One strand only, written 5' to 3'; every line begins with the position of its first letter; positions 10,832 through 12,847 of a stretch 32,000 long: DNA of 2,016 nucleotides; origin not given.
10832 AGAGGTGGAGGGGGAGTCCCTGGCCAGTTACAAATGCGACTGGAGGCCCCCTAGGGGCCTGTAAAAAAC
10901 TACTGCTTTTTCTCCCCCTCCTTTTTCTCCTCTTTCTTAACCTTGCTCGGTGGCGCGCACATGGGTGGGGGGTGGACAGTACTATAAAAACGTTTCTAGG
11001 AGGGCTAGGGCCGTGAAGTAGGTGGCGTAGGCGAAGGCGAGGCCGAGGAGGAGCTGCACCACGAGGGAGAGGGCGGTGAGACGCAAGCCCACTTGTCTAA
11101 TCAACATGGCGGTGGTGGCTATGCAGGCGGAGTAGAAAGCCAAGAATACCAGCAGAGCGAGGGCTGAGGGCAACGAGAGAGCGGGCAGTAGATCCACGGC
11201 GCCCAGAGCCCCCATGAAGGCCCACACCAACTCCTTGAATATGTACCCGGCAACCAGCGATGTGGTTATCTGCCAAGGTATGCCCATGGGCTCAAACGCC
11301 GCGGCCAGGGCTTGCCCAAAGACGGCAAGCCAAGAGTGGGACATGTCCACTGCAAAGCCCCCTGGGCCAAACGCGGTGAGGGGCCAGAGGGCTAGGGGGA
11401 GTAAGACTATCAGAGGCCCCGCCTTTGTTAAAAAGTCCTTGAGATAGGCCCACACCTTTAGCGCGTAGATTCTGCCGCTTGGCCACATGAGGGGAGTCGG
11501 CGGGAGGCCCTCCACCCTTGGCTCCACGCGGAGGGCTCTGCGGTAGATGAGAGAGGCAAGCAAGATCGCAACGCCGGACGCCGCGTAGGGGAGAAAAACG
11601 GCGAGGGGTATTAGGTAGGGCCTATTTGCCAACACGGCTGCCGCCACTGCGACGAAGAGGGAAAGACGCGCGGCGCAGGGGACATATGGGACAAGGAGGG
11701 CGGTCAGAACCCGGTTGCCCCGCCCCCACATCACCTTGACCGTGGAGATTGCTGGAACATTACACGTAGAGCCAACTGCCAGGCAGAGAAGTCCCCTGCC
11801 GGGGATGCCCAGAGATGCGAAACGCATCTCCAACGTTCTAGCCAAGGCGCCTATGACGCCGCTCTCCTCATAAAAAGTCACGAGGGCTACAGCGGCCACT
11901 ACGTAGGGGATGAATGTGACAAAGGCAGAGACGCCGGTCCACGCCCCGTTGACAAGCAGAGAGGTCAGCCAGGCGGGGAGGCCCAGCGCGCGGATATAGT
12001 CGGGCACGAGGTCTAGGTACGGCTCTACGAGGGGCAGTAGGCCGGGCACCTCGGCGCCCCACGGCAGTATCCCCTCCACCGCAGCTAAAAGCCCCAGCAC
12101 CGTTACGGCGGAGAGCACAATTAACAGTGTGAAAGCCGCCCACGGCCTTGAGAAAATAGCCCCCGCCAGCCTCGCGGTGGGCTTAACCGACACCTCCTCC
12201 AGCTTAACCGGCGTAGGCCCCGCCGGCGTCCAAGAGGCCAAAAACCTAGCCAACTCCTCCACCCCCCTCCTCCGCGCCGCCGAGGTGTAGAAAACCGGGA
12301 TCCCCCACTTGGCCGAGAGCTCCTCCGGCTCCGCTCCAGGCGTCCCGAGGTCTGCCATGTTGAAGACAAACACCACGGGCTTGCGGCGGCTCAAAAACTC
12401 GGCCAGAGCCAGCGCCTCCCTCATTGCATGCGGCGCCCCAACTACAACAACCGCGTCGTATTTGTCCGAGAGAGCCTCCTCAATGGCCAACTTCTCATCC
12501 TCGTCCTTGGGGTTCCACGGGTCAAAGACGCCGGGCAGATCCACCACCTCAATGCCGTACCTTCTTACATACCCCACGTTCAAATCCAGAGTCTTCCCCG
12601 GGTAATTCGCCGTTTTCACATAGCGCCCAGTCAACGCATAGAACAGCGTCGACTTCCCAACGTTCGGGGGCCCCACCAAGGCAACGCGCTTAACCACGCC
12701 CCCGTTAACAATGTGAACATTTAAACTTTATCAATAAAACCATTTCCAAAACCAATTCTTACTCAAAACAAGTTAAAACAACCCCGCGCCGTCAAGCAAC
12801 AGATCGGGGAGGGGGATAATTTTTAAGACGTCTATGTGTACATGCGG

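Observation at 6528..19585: Pattern: three unrelated conserved genes within 13 kb each carry exactly one internal stop, always TAG, with undegraded downstream frames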

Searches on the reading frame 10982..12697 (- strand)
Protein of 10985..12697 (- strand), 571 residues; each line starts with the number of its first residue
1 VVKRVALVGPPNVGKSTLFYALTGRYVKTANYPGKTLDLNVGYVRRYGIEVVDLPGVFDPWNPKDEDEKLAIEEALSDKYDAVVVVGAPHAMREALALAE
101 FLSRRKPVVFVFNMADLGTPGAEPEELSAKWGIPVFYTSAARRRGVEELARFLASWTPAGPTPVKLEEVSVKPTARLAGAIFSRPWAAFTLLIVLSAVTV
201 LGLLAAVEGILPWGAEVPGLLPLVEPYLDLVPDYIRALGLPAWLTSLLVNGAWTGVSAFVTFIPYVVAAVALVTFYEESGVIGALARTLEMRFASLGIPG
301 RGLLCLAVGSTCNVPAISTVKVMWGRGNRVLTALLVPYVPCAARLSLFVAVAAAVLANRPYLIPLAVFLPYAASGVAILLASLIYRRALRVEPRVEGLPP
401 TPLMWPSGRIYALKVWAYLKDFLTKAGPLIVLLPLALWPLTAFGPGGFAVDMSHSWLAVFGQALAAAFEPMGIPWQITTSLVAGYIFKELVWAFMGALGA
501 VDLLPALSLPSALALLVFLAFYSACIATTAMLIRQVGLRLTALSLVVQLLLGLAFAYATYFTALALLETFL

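Call 28: find_related_loci(query=window:10985-12697:-, collection=genome_contigs, flank=10000)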
Query window:10985-12697:- (571 aa) in genome_contigs; peptide patterns used: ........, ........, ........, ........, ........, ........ (x = any residue, [..] = any of these).
54 stretches matched a pattern; 1 encode a relative of the query (tblastn E <= 1e-3); 1 distinct loci.
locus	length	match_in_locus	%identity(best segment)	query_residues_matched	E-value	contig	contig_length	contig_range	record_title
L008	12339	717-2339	70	1-541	0e+0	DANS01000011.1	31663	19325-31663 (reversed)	MAG TPA_asm: Thermoproteus sp. UBA157 UBA157_contig_1193, whole genome shotgun sequence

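Call 65: search_protein_families(library=ncbifam, proteins=[L012:7867-8646:+, L011:10001-10450:+], max_evalue=0.1)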
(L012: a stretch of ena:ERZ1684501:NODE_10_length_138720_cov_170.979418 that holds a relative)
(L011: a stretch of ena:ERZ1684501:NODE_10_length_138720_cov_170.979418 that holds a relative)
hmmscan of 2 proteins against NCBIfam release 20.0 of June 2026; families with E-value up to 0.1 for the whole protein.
L012:7867-8646:+ (260 aa): 0 families

L011:10001-10450:+ (150 aa): 0 families
